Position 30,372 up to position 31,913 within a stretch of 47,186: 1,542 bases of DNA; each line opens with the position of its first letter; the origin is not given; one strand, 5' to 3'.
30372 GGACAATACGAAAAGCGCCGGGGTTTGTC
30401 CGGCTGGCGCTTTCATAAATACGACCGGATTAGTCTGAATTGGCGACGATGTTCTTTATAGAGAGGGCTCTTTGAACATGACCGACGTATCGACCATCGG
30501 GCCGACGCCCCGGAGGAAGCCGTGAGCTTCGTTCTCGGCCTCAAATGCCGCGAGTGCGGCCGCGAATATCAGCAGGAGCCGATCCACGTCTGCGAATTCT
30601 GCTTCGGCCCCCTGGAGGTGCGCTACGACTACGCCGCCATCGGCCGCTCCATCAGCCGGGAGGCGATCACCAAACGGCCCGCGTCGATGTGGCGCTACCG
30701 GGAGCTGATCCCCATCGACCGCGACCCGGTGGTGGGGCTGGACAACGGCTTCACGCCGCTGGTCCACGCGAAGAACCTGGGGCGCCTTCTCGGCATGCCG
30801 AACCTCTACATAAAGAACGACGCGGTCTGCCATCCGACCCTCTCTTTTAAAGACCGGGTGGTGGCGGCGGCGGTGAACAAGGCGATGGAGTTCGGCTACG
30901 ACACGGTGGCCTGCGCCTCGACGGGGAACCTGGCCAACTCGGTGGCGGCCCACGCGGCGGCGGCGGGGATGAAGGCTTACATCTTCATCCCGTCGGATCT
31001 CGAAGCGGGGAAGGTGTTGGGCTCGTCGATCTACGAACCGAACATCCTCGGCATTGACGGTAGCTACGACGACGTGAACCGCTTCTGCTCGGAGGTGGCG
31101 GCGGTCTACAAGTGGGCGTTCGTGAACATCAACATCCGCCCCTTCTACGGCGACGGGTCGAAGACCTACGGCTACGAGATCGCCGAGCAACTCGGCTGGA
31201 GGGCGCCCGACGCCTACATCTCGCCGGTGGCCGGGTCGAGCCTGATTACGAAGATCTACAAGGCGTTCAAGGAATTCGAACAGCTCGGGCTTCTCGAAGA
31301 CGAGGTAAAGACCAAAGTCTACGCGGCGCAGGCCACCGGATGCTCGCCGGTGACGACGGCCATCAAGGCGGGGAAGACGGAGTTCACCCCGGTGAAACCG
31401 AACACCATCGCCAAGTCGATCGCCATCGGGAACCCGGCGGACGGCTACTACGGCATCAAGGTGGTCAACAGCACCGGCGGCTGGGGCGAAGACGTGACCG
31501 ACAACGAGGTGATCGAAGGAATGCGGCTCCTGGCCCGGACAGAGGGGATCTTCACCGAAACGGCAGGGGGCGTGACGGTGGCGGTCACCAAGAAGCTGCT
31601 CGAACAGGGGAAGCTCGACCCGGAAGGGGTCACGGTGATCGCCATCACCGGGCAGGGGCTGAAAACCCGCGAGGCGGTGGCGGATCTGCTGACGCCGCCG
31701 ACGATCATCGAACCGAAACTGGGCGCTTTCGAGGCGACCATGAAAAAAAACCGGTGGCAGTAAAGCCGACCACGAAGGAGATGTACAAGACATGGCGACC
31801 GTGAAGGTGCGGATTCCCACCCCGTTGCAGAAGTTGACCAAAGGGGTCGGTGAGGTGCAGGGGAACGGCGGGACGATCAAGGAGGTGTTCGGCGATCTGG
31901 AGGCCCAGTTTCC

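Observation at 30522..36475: Ten-gene operon fusing a CysO-type sulfur-carrier pathway, two PLP enzymes and a DsrEFH/TusA sulfur relay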

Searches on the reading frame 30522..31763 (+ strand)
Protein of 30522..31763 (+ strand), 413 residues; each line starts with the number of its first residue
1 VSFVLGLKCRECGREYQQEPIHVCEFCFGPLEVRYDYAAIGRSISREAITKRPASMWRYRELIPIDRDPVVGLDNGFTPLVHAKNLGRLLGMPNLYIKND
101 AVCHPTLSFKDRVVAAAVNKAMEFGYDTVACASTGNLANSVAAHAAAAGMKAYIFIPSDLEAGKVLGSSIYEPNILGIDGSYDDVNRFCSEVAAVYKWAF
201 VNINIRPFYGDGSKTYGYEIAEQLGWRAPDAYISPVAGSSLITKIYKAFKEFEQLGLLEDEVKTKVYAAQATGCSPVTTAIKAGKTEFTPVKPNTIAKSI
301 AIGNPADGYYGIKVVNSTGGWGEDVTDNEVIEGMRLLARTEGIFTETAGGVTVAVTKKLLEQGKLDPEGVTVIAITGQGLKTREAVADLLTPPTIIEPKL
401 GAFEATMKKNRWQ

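Call 3: search_protein_families(library=pfam, proteins=[window:30522-31763:+], max_evalue=0.01)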
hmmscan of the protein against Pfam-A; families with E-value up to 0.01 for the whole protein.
window:30522-31763:+ (413 aa): 2 families
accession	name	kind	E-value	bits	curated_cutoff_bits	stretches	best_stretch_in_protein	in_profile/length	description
PF00291.31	PALP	-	2.6e-64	217.8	35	1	74-377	4-295/295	Pyridoxal-phosphate dependent enzyme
PF05810.19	NinF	-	5.9e-09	36.1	27.5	1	8-32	1-25/25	NinF protein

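Call 4: search_protein_families(library=ncbifam, proteins=[window:30522-31763:+], max_evalue=0.01)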
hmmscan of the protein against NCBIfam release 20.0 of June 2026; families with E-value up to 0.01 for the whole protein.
window:30522-31763:+ (413 aa): 39 families (the best 25 are shown)
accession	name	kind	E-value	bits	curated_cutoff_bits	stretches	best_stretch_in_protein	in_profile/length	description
NF006050.0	PRK08197.1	equivalog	8.4e-84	281.7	303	1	1-387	3-389/406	threonine synthase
TIGR00260.1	thrC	equivalog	2.1e-81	273.8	167.1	1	56-384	1-340/340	threonine synthase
NF004170.0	PRK05638.1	equivalog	2.8e-56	190.9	421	1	7-383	2-359/442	threonine synthase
NF005035.0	PRK06450.1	equivalog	2.3e-40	138.5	301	1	7-382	4-337/338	threonine synthase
NF006205.0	PRK08329.1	equivalog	5.6e-38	130.8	358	1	7-382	2-346/347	threonine synthase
NF004996.0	PRK06381.1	equivalog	3e-34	118.5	266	1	76-378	14-317/319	threonine synthase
TIGR01127.1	ilvA_1Cterm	equivalog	6.4e-18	64.9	378.75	1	78-377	1-283/380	threonine ammonia-lyase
NF005292.0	PRK06815.1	equivalog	6.6e-14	51.7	371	1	78-363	22-294/320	threonine/serine dehydratase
TIGR03844.1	cysteate_syn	equivalog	8.5e-14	51.1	324.9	1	7-382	3-382/398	cysteate synthase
NF006455.0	PRK08813.1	equivalog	2.2e-13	50.2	489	1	78-359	40-296/374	threonine dehydratase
NF006390.0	PRK08639.1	equivalog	1.9e-12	46.9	421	1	78-375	26-309/418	threonine ammonia-lyase IlvA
NF005680.0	PRK07476.1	equivalog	3.4e-12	46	413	1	78-382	24-313/326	hydroxyectoine utilization dehydratase EutB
NF005600.0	PRK07334.1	equivalog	1.1e-10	40.7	496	1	78-355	29-290/408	threonine ammonia-lyase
NF006389.0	PRK08638.1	equivalog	2.2e-10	40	453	1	79-366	29-298/333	bifunctional threonine ammonia-lyase/L-serine ammonia-lyase TdcB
NF009130.0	PRK12483.1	subfamily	6.2e-10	38.3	801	1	78-376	38-321/521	threonine ammonia-lyase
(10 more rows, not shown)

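Call 8: find_homologous_proteins(query=window:30522-31763:+, max_evalue=1e-20)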
Query window:30522-31763:+ (413 aa): 8000 proteins with E <= 1e-20 among 8000 candidates; the best 120 are listed.
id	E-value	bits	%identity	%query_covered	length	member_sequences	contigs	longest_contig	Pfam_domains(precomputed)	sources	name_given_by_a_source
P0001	1.4e-278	942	100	100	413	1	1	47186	PF00291.32,PF05810.20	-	-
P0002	2.0e-263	892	93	100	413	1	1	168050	PF00291.32,PF05810.20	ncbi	-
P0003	1.7e-224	764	79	99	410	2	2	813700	PF00291.32,PF05810.20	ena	-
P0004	1.2e-223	761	79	99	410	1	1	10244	PF00291.32,PF05810.20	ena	-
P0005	9.1e-223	758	80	99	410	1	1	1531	PF00291.32,PF05810.20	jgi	jgi:threonine synthase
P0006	2.3e-222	757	80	99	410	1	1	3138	PF00291.32,PF05810.20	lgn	-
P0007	3.8e-221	753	81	98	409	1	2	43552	PF00291.32,PF05810.20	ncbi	-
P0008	3.9e-221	753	80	99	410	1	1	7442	PF00291.32,PF05810.20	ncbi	-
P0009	5.2e-221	752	80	99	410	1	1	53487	PF00291.32,PF05810.20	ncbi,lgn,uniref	ncbi:Threonine synthase [hydrothermal vent metagenome]|uniref:Threonine synthase n=1 Tax=hydrotherma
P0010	6.8e-221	752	80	99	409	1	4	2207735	PF00291.32,PF05810.20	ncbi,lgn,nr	ncbi:MAG: threonine synthase [Nitrospinae bacterium]|nr:threonine synthase [Nitrospinota bacterium]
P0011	3.4e-220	749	80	99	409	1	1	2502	PF00291.32,PF05810.20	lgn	-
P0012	1.5e-219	747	79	99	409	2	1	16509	PF00291.32,PF05810.20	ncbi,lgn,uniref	ncbi:Threonine synthase [hydrothermal vent metagenome]|uniref:Threonine synthase n=1 Tax=hydrotherma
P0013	4.9e-219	746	80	99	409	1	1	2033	PF00291.32,PF05810.20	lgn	-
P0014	1.1e-218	744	79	99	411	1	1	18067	PF00291.32,PF05810.20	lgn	-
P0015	2.7e-218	743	80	99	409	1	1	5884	PF00291.32,PF05810.20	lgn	-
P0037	6.9e-202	689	74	98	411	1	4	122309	PF00291.32,PF05810.20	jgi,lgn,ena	jgi:threonine synthase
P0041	9.2e-198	676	72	99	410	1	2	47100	PF00291.32,PF05810.20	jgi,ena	-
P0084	6.3e-194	663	69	98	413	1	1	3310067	PF00291.32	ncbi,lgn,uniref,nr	ncbi:MAG: threonine synthase [Candidatus Nitrohelix vancouverensis]|uniref:Threonine synthase n=1 Ta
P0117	2.9e-189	648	69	98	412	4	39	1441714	PF00291.32,PF05810.20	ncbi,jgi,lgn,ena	jgi:threonine synthase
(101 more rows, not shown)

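Call 9: find_encoding_contigs(protein=P0010, flank=9000, max_places=2)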
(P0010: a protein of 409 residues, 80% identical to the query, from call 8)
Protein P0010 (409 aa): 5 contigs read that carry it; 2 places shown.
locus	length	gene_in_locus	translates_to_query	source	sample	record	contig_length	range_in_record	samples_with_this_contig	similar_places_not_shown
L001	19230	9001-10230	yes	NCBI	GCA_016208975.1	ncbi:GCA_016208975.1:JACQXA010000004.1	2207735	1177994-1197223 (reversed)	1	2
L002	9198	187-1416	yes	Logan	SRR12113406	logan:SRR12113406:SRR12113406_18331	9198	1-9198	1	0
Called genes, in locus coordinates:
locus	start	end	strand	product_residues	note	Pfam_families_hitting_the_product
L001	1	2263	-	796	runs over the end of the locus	PF02518:HATPase_c, PF00204:DNA_gyraseB, PF01751:Toprim, PF21249:GyrB_hook, PF00986:DNA_gyraseB_C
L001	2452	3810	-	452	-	PF11638:DnaA_N, PF01695:IstB_IS21, PF00308:Bac_DnaA, PF00004:AAA (faint), PF08299:Bac_DnaA_C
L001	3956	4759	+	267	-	PF08543:Phos_pyr_kin, PF00294:PfkB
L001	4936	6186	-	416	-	PF00460:Flg_bb_rod, PF22692:LlgE_F_G_D1, PF07559:FlgE_D2, PF06429:Flg_bbr_C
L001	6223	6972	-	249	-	PF03963:FlgD, PF13861:FLgD_tudor, PF13860:FlgD_ig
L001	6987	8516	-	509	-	PF02120:Flg_hook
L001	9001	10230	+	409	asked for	PF05810:NinF, PF00291:PALP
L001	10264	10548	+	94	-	PF02597:ThiS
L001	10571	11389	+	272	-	PF00899:ThiF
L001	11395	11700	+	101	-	PF02635:DsrE (faint)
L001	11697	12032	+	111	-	PF02635:DsrE (weak)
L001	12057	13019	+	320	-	PF00291:PALP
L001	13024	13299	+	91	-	PF04077:DsrH (weak)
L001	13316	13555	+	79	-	PF01206:TusA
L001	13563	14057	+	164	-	PF09383:NIL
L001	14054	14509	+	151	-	PF02082:Rrf2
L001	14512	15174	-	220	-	PF02698:DUF218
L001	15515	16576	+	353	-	PF01370:Epimerase, PF02719:Polysacc_synt_2 (faint), PF04321:RmlD_sub_bind, PF16363:GDP_Man_Dehyd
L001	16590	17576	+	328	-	PF01380:SIS, PF00571:CBS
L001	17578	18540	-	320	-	PF00005:ABC_tran, PF13304:AAA_21 (weak), PF08352:oligo_HPY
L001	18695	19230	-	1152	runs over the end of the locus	-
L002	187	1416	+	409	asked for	PF05810:NinF, PF00291:PALP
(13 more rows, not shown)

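Call 10: find_encoding_contigs(protein=P0084, flank=9000, max_places=2)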
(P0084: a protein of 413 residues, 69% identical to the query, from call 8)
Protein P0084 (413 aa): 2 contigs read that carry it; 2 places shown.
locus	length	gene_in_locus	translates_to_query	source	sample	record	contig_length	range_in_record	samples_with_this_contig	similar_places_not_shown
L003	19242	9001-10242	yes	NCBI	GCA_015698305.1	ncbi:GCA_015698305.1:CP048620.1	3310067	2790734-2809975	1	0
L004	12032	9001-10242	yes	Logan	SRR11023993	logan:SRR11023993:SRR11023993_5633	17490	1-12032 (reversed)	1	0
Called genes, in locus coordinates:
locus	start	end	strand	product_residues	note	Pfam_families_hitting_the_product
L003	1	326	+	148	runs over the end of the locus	PF07963:N_methyl, PF08334:T2SSG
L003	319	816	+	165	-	PF12019:GspH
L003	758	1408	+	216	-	PF07963:N_methyl (weak)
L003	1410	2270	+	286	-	-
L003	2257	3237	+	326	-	PF21687:T2SSK_1st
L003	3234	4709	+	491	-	PF05137:PilN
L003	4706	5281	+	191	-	PF04612:T2SSM (faint), PF10741:T2SSM_b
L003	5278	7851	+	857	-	PF21305:type_II_gspD_N0, PF03958:Secretin_N, PF00263:Secretin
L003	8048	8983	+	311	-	PF00291:PALP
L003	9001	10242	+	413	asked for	PF00291:PALP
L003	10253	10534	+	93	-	PF02597:ThiS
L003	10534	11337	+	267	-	PF00899:ThiF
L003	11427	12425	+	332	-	PF00291:PALP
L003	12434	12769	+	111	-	-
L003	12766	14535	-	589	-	PF00664:ABC_membrane, PF00005:ABC_tran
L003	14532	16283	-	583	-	PF00664:ABC_membrane, PF00005:ABC_tran, PF02463:SMC_N (faint)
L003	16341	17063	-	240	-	PF02535:Zip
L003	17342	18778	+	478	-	PF00483:NTP_transferase, PF12804:NTP_transf_3 (weak), PF22640:ManC_GMP_beta-helix, PF01050:MannoseP_isomer, PF07883:Cupin_2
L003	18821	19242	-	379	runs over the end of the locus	-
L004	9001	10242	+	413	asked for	PF00291:PALP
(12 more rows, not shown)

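Call 12: search_solved_structures(query=window:30522-31763:+, max_evalue=1e-10)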
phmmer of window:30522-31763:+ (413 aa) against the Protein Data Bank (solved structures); distinct sequences matched with E-value up to 1e-10: 5.
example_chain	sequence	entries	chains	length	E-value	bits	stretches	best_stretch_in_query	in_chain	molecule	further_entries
1uim_A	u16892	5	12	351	1.4e-55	192.4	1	52-392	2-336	Threonine Synthase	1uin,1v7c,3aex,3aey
2zsj_A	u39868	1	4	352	4.2e-53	184.2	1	57-399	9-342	Threonine synthase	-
6cgq_A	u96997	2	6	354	1.4e-52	182.5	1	57-390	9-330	Threonine synthase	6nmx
2d1f_A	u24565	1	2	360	2.1e-45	158.8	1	53-389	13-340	Threonine synthase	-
1e5x_A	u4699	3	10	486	5e-34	121.4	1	55-388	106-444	THREONINE SYNTHASE | THREONINE SYNTHASE 1, CHLOROPLASTIC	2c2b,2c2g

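Call 15: find_related_loci(query=A1, collection=genome_contigs, flank=10000)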
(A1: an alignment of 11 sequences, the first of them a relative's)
Query A1 (413 aa) in genome_contigs; peptide patterns used: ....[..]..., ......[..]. (x = any residue, [..] = any of these).
600 stretches matched a pattern (row limit reached: there are more); 600 encode a relative of the query (tblastn E <= 1e-3); the best 80 are kept; 80 distinct loci.
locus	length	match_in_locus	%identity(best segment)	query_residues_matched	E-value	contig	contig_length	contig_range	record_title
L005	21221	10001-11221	78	1-408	0e+0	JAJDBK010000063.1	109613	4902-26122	MAG: Nitrospinaceae bacterium isolate OFTM379 OFTM379_62, whole genome shotgun sequence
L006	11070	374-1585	71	1-404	0e+0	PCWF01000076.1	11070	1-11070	MAG: Nitrospinae bacterium CG11_big_fil_rev_8_21_14_0_20_56_8 CG11_8_21_14_0.20_scaffold_8157_c, whole genome shotgun se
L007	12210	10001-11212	70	1-405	0e+0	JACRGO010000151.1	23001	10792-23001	MAG: Nitrospinota bacterium isolate NC_groundwater_1753_Pr3_B-0.1um_50_18 SR-2_scaffold_141_2535140, whole genome shotgu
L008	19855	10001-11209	67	1-404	0e+0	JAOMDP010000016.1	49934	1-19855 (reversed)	Nitrospinota bacterium isolate AH-558-C10 AH-558-C10_NODE_16, whole genome shotgun sequence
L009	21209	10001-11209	66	1-404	0e+0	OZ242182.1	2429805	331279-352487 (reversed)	MAG: Nitrospinales bacterium isolate ec82e2e8-b931-44c7-adfe-dcca6f622aa9 genome assembly, chromosome: 1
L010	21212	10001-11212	67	1-404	0e+0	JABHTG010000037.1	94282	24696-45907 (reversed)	MAG: Nitrospina sp. isolate SI039_bin56 k141_179626, whole genome shotgun sequence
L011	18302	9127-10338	67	1-404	0e+0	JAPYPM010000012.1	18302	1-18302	MAG: Nitrospinaceae bacterium isolate PW1.metabat2.53_sub PW1_3490_length_18302_cov_6.768619, whole genome shotgun seque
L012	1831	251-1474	63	1-409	0e+0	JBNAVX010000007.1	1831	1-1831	MAG: Thermodesulfovibrionales bacterium isolate Kamch4342-D-MF-049 bin31.fa-7, whole genome shotgun sequence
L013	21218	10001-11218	61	1-407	2e-175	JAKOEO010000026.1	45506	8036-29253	MAG: Candidatus Magnetominusculus sp. LBB02 NODE_26_length_45506_cov_106.9, whole genome shotgun sequence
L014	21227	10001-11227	64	1-410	4e-175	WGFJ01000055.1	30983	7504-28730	MAG: Deltaproteobacteria bacterium isolate S146_80 k151_273020, whole genome shotgun sequence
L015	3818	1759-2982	61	1-409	0e+0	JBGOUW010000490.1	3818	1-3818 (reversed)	MAG: Candidatus Binatia bacterium isolate OBJ_0618_7090110_13 k141_7371293_length_3818_cov_14.9067, whole genome shotgun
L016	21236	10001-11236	60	1-413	3e-173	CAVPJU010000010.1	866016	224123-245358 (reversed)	MAG: uncultured bacterium isolate MFD10007.bin.1.169 genome assembly, contig: contig_9503, whole genome shotgun sequence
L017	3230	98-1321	62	1-409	0e+0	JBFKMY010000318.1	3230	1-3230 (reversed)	MAG: Thermodesulfovibrionia bacterium isolate Mix_sand22.2022.08.D.6 k141_225125_length_3230_cov_10.0000, whole genome s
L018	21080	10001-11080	70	44-404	1e-172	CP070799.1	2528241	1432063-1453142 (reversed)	MAG: Nitrospinaceae bacterium isolate bin1391 chromosome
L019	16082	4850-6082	61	1-411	4e-172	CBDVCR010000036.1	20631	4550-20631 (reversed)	MAG TPA_asm: uncultured bacterium isolate SRR22302368_binner23_Refined_11 genome assembly, contig: ERZ25747235.738, whol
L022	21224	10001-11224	62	1-409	3e-171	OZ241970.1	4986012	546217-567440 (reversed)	MAG: Candidatus Versatilivorator sp. isolate cab9fe59-187a-48cc-98ea-4e9e5a22d3a3 genome assembly, chromosome: 1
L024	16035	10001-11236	60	1-413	2e-170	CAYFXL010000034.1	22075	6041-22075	MAG TPA_asm: uncultured Syntrophobacterales bacterium isolate ERP108616_co2_512 genome assembly, contig: NODE_3373_lengt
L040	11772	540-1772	62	1-412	2e-166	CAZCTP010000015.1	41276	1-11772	MAG TPA_asm: uncultured Thermodesulfobacteriota bacterium isolate binchicken_co172_233 genome assembly, contig: NODE_582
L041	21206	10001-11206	62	2-404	2e-165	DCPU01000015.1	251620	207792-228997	MAG TPA_asm: Mariprofundus sp. UBA1536 UBA1536_contig_266, whole genome shotgun sequence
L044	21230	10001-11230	60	1-411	7e-165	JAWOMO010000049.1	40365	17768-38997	MAG: Nitrospira sp. isolate bin_69_1 c_000031261812, whole genome shotgun sequence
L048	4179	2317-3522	59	1-404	2e-169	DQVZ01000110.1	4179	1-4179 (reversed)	MAG TPA_asm: Aquifex aeolicus isolate SZUA-1538 k95_147715, whole genome shotgun sequence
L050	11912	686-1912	61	1-410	4e-164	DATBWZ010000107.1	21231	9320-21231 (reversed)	MAG TPA_asm: bacterium isolate SMAG_U7554 k141_1709317, whole genome shotgun sequence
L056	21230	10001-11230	60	3-411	4e-163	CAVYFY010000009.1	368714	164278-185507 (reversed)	MAG: uncultured Planctomycetota bacterium isolate MFD04463.bin.2.12 genome assembly, contig: contig_22112, whole genome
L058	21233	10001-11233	59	2-411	1e-162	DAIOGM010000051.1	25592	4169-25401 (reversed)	MAG TPA_asm: Gemmataceae bacterium isolate CTOTU25972 NODE_409_length_25592_cov_4.367193, whole genome shotgun sequence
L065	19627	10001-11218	57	1-407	6e-162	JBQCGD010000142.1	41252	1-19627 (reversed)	MAG: Phycisphaerae bacterium isolate bin242 k141_4186816, whole genome shotgun sequence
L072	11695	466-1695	55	1-411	9e-161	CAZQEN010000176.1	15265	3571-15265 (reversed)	MAG TPA_asm: uncultured Planctomycetales bacterium isolate SRP329715_co1_375 genome assembly, contig: NODE_5866_length_1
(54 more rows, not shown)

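Call 34: search_protein_families(library=pfam, proteins=[L040:1778-2794:+, L040:5265-5666:+, L040:6324-6557:+, L040:6565-6924:+, L040:6934-7284:+, L040:7296-7559:+, L040:7806-9737:+, L040:9734-10177:+, L040:10174-11052:+, L040:3020-3535:+], max_evalue=0.01)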
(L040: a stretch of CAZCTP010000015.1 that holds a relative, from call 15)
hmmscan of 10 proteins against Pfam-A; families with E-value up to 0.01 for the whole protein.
L040:1778-2794:+ (338 aa): 13 families
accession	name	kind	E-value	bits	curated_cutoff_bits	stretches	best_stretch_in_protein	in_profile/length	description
PF01077.27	NIR_SIR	-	3.9e-30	104.8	27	1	104-310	2-150/158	Nitrite and sulphite reductase 4Fe-4S domain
PF03460.22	NIR_SIR_ferr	-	1.8e-16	60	24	1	34-94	7-67/69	Nitrite/Sulfite reductase ferredoxin-like half domain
PF00037.32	Fer4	-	9.9e-10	38.3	21.1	2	221-239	5-23/24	4Fe-4S binding domain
PF12837.12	Fer4_6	-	6.8e-08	32.5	25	2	176-194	2-20/24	4Fe-4S binding domain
PF13187.11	Fer4_9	-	7.4e-08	32.7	27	1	182-238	1-51/52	4Fe-4S dicluster domain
PF12838.12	Fer4_7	-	8e-07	29.9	27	1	182-238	1-52/52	4Fe-4S dicluster domain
PF13237.11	Fer4_10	-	3.7e-06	27.2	25.5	2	176-235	2-53/53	4Fe-4S dicluster domain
PF13370.11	Fer4_13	-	2e-05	25.6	24.5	0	178-213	1-37/58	4Fe-4S single cluster domain of Ferredoxin I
PF13484.11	Fer4_16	-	5.6e-05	24.3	30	0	224-242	2-20/66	4Fe-4S double cluster binding domain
PF13183.11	Fer4_8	-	0.00054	20.9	27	1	180-236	2-66/68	4Fe-4S dicluster domain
PF14697.11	Fer4_21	-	0.00054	20.5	35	1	178-236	3-53/59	4Fe-4S dicluster domain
PF12797.12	Fer4_2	-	0.0044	17.3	24.5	1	175-193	2-20/22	4Fe-4S binding domain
PF13534.11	Fer4_17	-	0.0054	17.7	22.2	1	182-236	1-58/61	4Fe-4S dicluster domain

L040:5265-5666:+ (133 aa): 2 families
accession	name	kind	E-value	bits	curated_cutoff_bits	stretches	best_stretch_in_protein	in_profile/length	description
PF14464.11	Prok-JAB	-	1.1e-22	80.5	25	1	5-113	1-108/114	Prokaryotic homologs of the JAB domain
PF01398.27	JAB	-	0.0001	22.5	22.5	1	2-92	6-104/117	JAB1/Mov34/MPN/PAD-1 ubiquitin protease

L040:6324-6557:+ (77 aa): 1 family
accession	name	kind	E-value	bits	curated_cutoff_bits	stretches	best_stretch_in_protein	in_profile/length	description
PF04077.17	DsrH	-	2.3e-05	24.9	24.4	1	45-73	54-87/88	DsrH like protein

L040:6565-6924:+ (119 aa): 1 family
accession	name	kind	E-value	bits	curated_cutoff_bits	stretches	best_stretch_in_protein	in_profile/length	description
PF02635.20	DsrE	-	1.4e-22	80.5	22.7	1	4-118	1-115/116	DsrE/DsrF-like family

L040:6934-7284:+ (116 aa): 2 families
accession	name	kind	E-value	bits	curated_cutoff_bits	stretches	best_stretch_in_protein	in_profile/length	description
PF02635.20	DsrE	-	1e-12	48.7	22.7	1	5-114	2-114/116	DsrE/DsrF-like family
PF04077.17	DsrH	-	0.00063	20.3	24.4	1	40-106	21-81/88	DsrH like protein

L040:7296-7559:+ (87 aa): 1 family
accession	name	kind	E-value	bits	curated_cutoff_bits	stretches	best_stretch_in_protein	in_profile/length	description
PF04077.17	DsrH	-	7.2e-11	42.6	24.4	1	18-82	14-86/88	DsrH like protein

L040:7806-9737:+ (643 aa): 10 families
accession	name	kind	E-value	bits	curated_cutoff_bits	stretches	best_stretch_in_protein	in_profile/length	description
PF02754.22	CCG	-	2.6e-30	104.8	20.6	2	412-495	2-83/85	Cysteine-rich domain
PF13183.11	Fer4_8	-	1.3e-10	42.1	27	1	274-344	1-68/68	4Fe-4S dicluster domain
PF02665.19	Nitrate_red_gam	-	7.8e-09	35.9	22.9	1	124-243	89-205/217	Nitrate reductase gamma subunit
PF13534.11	Fer4_17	-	2.2e-08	35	22.2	1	277-344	1-60/61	4Fe-4S dicluster domain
PF12838.12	Fer4_7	-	3.1e-06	28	27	1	278-344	2-52/52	4Fe-4S dicluster domain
PF13746.11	Fer4_18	-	7.1e-05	23.4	27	0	316-348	48-79/114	4Fe-4S dicluster domain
PF13237.11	Fer4_10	-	0.00029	21.1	25.5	1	274-341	5-53/53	4Fe-4S dicluster domain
PF13187.11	Fer4_9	-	0.0018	18.7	27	1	277-343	1-50/52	4Fe-4S dicluster domain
PF13484.11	Fer4_16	-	0.0029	18.8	30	1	278-342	2-65/66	4Fe-4S double cluster binding domain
PF12797.12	Fer4_2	-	0.0079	16.6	24.5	1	272-288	4-20/22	4Fe-4S binding domain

L040:9734-10177:+ (147 aa): 1 family
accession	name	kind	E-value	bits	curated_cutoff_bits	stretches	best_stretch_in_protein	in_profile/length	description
PF01597.25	GCV_H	-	3.2e-32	111.4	22.2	1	13-125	1-113/122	Glycine cleavage H-protein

L040:10174-11052:+ (292 aa): 1 family
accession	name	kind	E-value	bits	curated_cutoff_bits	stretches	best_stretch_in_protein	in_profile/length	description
PF04055.27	Radical_SAM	-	2e-09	38.3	29.5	1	35-176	5-150/166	Radical SAM superfamily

L040:3020-3535:+ (171 aa): 3 families
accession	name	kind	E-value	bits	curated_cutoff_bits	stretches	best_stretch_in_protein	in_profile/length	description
PF02597.26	ThiS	-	6.9e-16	59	22.5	1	5-91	1-76/76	ThiS family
PF09383.16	NIL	-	4.2e-14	52.6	24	1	98-163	3-72/73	NIL domain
PF09138.17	Urm1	-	0.00032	21.5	21.8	1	26-91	31-96/96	Urm1 (Ubiquitin related modifier)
